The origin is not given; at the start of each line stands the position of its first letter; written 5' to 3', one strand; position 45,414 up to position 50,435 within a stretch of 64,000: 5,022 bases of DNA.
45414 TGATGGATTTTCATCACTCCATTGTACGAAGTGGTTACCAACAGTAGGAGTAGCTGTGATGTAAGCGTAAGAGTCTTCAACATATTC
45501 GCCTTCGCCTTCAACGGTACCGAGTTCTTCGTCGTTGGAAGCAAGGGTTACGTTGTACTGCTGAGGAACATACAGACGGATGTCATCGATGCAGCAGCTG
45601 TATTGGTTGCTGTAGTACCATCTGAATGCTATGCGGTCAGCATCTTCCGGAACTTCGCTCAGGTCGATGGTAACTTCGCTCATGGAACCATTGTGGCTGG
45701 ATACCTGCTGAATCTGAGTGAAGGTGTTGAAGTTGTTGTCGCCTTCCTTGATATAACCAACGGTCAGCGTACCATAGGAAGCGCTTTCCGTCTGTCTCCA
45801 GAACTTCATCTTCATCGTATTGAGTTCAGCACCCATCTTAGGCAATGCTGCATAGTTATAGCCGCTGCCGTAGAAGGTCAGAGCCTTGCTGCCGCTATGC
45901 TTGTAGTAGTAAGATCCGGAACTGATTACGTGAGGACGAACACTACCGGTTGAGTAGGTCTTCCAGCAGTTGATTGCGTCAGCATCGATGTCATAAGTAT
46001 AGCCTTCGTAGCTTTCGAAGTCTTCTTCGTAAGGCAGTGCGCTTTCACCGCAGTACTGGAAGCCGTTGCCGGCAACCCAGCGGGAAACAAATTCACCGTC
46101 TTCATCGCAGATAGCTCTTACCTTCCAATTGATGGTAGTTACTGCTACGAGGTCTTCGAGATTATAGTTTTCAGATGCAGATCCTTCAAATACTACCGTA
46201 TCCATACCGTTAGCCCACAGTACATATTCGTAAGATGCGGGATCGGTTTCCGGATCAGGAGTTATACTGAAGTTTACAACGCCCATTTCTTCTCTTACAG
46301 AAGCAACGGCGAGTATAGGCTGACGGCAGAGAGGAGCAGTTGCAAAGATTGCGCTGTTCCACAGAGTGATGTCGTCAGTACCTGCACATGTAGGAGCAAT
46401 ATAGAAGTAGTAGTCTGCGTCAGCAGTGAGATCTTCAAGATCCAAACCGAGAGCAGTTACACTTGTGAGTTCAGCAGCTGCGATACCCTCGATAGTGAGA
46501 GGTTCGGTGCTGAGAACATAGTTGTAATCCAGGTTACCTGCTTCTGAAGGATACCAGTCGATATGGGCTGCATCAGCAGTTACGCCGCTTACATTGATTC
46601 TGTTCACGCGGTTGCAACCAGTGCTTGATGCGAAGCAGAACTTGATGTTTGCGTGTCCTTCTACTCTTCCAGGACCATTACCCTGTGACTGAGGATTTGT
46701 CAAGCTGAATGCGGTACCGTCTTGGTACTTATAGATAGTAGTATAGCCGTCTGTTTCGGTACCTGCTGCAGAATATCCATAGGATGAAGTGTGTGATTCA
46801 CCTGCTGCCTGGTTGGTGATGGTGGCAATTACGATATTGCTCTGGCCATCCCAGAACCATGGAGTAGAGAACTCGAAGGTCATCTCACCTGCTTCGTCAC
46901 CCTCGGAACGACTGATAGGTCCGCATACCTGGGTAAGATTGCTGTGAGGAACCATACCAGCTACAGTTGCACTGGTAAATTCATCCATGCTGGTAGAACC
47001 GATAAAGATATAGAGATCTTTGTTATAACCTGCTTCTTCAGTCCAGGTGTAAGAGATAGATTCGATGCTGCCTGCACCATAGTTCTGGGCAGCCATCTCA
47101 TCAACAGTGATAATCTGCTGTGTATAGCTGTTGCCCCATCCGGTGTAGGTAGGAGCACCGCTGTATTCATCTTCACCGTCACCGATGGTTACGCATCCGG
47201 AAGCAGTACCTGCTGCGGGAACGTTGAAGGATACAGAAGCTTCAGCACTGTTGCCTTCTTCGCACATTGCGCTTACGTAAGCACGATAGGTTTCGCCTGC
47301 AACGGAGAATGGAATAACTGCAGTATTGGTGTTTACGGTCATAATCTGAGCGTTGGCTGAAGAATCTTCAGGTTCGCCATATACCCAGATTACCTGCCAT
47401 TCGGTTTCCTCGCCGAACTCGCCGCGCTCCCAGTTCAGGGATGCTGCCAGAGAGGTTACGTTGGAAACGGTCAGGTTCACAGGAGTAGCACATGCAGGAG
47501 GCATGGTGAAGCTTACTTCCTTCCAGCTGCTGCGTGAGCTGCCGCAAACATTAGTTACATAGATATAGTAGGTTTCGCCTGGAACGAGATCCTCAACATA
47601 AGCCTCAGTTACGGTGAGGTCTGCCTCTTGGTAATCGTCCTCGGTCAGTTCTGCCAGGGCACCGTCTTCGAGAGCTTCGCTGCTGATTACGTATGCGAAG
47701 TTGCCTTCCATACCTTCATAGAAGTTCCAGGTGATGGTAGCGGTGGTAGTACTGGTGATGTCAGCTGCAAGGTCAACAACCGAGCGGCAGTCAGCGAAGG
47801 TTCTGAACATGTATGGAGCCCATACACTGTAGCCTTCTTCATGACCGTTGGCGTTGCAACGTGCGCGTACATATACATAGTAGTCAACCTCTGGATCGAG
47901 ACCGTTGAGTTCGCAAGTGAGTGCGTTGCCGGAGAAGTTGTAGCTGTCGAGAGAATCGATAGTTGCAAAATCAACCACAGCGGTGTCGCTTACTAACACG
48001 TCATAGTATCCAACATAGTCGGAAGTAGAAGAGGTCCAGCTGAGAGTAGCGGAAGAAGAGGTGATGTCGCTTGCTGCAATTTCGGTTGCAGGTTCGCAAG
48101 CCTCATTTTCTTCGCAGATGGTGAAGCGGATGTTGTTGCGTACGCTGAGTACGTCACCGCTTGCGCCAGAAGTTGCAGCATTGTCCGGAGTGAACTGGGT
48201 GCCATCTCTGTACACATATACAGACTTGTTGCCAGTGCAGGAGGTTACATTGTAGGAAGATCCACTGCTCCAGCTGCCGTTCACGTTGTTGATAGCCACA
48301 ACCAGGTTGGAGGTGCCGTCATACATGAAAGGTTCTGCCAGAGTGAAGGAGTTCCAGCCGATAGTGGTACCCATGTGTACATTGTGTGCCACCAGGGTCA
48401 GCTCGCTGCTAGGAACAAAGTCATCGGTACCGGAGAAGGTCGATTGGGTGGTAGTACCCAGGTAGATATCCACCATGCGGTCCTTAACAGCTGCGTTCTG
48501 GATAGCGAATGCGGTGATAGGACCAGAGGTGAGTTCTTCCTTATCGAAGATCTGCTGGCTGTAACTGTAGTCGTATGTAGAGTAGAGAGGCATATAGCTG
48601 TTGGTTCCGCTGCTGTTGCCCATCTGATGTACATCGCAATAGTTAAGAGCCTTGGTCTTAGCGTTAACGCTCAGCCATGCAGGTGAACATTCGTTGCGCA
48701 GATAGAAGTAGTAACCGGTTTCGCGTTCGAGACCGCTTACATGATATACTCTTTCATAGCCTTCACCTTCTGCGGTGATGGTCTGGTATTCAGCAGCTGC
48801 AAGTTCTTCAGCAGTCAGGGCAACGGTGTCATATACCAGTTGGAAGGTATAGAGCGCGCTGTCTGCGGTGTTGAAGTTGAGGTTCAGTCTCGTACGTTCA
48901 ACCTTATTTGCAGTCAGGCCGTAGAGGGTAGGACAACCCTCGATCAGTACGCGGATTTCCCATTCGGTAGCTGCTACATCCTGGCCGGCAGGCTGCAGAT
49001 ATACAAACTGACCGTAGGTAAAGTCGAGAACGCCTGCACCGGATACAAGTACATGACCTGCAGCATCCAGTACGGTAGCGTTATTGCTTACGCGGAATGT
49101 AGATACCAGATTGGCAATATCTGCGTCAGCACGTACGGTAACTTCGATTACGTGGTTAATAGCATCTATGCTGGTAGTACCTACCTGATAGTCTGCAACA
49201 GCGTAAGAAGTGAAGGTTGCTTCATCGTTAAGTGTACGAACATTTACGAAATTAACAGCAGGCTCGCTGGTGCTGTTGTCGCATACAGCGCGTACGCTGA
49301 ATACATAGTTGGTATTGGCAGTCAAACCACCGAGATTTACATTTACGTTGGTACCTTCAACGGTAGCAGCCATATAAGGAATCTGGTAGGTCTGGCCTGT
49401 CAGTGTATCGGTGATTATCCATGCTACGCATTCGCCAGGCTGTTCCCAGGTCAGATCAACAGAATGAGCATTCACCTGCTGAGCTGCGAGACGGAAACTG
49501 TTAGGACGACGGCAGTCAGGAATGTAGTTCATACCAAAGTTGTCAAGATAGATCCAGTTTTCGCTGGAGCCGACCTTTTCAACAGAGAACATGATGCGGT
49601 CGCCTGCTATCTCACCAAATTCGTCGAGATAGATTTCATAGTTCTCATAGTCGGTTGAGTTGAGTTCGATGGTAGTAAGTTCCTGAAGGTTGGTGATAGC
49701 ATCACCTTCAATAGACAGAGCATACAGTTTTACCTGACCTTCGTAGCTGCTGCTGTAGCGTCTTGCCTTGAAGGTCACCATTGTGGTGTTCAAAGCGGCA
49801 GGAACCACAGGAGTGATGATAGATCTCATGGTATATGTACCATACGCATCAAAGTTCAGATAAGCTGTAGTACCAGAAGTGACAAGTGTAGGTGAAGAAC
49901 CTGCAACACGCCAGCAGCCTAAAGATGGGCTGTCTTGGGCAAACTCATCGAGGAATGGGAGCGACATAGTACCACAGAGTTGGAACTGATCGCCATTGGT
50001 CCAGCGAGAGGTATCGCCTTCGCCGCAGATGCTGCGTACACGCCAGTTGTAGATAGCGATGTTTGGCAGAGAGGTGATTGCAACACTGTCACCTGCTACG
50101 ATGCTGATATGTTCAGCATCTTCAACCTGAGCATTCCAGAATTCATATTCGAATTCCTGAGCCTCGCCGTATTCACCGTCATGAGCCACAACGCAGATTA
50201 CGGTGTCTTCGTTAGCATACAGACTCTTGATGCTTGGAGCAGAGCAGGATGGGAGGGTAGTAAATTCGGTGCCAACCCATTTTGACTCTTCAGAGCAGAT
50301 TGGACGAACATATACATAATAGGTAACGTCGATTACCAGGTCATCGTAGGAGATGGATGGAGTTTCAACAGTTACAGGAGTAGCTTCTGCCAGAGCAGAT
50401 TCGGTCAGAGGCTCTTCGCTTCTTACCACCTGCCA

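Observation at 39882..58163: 18.3-kb single ORF encoding a 6,093-aa, ~60-domain T9SS-sorted surface protein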

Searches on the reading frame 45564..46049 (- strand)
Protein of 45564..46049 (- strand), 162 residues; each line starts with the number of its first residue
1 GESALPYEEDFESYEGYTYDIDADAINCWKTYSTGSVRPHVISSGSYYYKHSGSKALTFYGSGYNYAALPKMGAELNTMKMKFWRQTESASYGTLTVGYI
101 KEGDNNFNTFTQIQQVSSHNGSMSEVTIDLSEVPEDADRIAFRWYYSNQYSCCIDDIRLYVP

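Call 44: predict_structure(alignment_id=A4)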
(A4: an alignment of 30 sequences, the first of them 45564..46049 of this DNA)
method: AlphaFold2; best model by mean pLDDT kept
length: 162 residues; sequences in the alignment: 30
mean_pLDDT: 90.3   pTM: 0.89
mean pLDDT of the five models: 90.3, 89.7, 89.7, 89.4, 89.1
residues with pLDDT >= 90: 110; 70-90: 41; 50-70: 11; < 50: 0
segments of 3 or more residues with pLDDT < 50: none
pLDDT, mean of each block of 10 residues (from residue 1): 93 74 70 89 79 92 93 97 95 95 91 95 97 97 91 96 94
secondary structure, 60 per line:
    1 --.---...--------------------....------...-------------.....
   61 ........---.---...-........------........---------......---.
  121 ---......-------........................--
elements in order: E7-9 E30-33 E40-42 E56-68 E80-87 E94-101 E111-116 E124-129 E137-160
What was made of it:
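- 45558..46049 (-): B6 module, representative of the six B modules. The others are at nt 56799-57266, 56040-56528, 54339-54845, 53460-53993 and 49509-49973. AF2 model pLDDT 90.3 (call 44).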

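Call 47: fold_search(model_id=the predicted structure, library=pdb)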
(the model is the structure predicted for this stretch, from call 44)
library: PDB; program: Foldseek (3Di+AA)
matches with E <= 10: 1736; with E <= 0.001: 209
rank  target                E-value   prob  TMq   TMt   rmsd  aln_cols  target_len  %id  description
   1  2zex_A                1.7e-07  1.00  0.54  0.59   5.7       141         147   16  Family 16 carbohydrate binding module (released 2008-03-04)
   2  2zew_A                4.7e-07  1.00  0.52  0.57   5.5       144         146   14  Family 16 Cabohydrate Binding Domain Module 1 (released 2008-03-04)
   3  4itc                  4.9e-07  1.00  0.68  0.65   4.6       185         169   16  Crystal Structure Analysis of the K1 Cleaved Adhesin domain of Lys-gingipain (Kgp) from Porphyromonas gingivalis W83 (released 2013-09-25)
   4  3km5_A                5.2e-07  1.00  0.74  0.68   3.3       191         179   18  Crystal Structure Analysis of the K2 Cleaved Adhesin Domain of Lys-gingipain (Kgp) (released 2010-03-31)
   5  2zey_A                6.5e-07  1.00  0.54  0.59   5.6       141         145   15  Family 16 carbohydrate binding module (released 2008-03-04)
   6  2zex_B                8.5e-07  1.00  0.54  0.59   5.6       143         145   16  Family 16 carbohydrate binding module (released 2008-03-04)
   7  3m1h_D                9.0e-07  1.00  0.69  0.64   3.9       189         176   16  Crystal Structure Analysis of the K3 Cleaved Adhesin Domain of Lys-gingipain (Kgp) from Porphyromonas gingivalis w83 (released 2011-03-23)
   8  2xom_A                9.0e-07  1.00  0.62  0.68   4.3       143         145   14  Atomic resolution structure of TmCBM61 in complex with beta-1,4- galactotriose (released 2010-09-08)
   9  3m1h_B                1.0e-06  1.00  0.68  0.63   4.1       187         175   16  Crystal Structure Analysis of the K3 Cleaved Adhesin Domain of Lys-gingipain (Kgp) from Porphyromonas gingivalis w83 (released 2011-03-23)
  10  3oeb_A                1.0e-06  1.00  0.54  0.60   5.6       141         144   15  Crystal structure of the Q121E mutant of C.polysaccharolyticus CBM16-1 bound to mannopentaose (released 2010-08-25)
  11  3m1h_C                1.2e-06  1.00  0.69  0.66   4.2       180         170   17  Crystal Structure Analysis of the K3 Cleaved Adhesin Domain of Lys-gingipain (Kgp) from Porphyromonas gingivalis w83 (released 2011-03-23)
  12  2zez_A                1.2e-06  1.00  0.44  0.49   5.3       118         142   18  Family 16 Carbohydrate Binding Module-2 (released 2008-03-25)
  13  3km5_B                1.3e-06  1.00  0.70  0.66   3.3       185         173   20  Crystal Structure Analysis of the K2 Cleaved Adhesin Domain of Lys-gingipain (Kgp) (released 2010-03-31)
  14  2zew_B                1.3e-06  1.00  0.54  0.59   5.5       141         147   15  Family 16 Cabohydrate Binding Domain Module 1 (released 2008-03-04)
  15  2zez_C                1.3e-06  1.00  0.45  0.50   5.5       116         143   17  Family 16 Carbohydrate Binding Module-2 (released 2008-03-25)
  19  3m1h_A                2.7e-06  1.00  0.68  0.63   4.0       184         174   16  Crystal Structure Analysis of the K3 Cleaved Adhesin Domain of Lys-gingipain (Kgp) from Porphyromonas gingivalis w83 (released 2011-03-23)
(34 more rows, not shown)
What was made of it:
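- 45558..46049 (-): Foldseek: Kgp cleaved-adhesin K2 TM 0.74, also CBM16/61/4/22 and MAM (call 47).
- On Cleaved adhesin domain (PF07675, gingipain K1-K3): Foldseek on the B6 model: 3km5 TM 0.74, 3m1h 0.69, 4itc 0.68, with E about 5e-7 (call 47).
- Closest known: Gingipain / HagA haemagglutinin-adhesin. Same: The B model superposes with TM 0.68-0.74 and rmsd 3.3-4.6 Å (call 47).
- B fold: Kgp cleaved adhesin, CBM and MAM (call 47). Several of the best structural matches of B are true CBMs: CBM16, 61, 4, 22 and 11 (call 47).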

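Call 49: search_protein_families(library=pfam, alignment_id=A4, max_evalue=0.1)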
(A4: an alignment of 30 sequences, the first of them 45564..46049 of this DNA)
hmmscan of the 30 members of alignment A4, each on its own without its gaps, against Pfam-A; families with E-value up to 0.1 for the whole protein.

A. member 1, window:45564-46049:- (162 aa): 0 families

B. families by the number of members that match (of 30 scanned): 6 families
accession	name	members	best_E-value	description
PF00629.30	MAM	4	4e-07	MAM domain, meprin/A5/mu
PF02118.27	Srg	1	0.027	Srg family chemoreceptor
PF09631.16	Sen15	1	0.047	Sen15 protein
PF17780.6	OCRE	1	0.05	OCRE domain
PF07434.16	CblD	1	0.086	CblD like pilus biogenesis initiator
PF23509.1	MSMEG_3727_PQQ-assoc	1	0.1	MSMEG_3727, PQQ-associated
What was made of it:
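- On Choice-of-anchor J (NF038128): Four hit MAM (call 49).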

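Call 50: search_protein_families(library=ncbifam, alignment_id=A4, max_evalue=0.1)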
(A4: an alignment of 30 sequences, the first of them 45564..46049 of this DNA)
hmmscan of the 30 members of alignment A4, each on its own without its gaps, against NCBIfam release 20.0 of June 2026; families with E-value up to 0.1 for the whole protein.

A. member 1, window:45564-46049:- (162 aa): 1 family
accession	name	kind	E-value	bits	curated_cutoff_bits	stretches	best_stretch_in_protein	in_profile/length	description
NF040759.1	WLP_AcsD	exception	0.042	13.1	430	1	34-94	9-69/312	acetyl-CoA decarbonylase/synthase complex subunit delta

B. families by the number of members that match (of 30 scanned): 7 families
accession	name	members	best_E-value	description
NF038128.1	choice_anch_J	25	2.8e-14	choice-of-anchor J domain-containing protein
NF007984.0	PRK10712.1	1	0.0079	PTS fructose transporter subunit IIBC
TIGR01467.1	cobI_cbiL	1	0.037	precorrin-2 C(20)-methyltransferase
NF040759.1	WLP_AcsD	1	0.042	acetyl-CoA decarbonylase/synthase complex subunit delta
TIGR04161.1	VPEID-CTERM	1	0.056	VPEID-CTERM sorting domain-containing protein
TIGR04327.1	OMP_LA_2444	1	0.088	LA_2444/LA_4059 family outer membrane protein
NF052644.1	T9SS_DNase_Rie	1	0.098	T9SS-dependent surface endonuclease, AS87_RS02955 family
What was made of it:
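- On Choice-of-anchor J (NF038128): 25 of 30 B modules of relatives, aligned with the window copies, hit NF038128, the best at 2.8e-14 (call 50).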

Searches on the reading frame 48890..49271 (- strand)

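Call 12: search_protein_families(library=pfam, proteins=[window:48890-49271:-], max_evalue=10)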
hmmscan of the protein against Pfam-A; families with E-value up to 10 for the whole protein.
window:48890-49271:- (127 aa): 2 families
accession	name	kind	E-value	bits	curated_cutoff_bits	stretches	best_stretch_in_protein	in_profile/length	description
PF18836.7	B_solenoid_ydck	-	0.18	12.3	30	1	60-70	2-12/17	YdcK Beta solenoid repeat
PF06526.17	DUF1107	-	0.2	12.1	25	1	72-107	22-57/63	Protein of unknown function (DUF1107)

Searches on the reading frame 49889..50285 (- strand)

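Call 12: search_protein_families(library=pfam, proteins=[window:49889-50285:-], max_evalue=10)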
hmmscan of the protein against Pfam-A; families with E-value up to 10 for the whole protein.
window:49889-50285:- (132 aa): 1 family
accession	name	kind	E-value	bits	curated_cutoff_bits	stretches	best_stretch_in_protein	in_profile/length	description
PF24171.1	Fn3-III_PB4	-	0.12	12.6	27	1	48-117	50-119/125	Straight fiber protein PB4 third Fn3-like domain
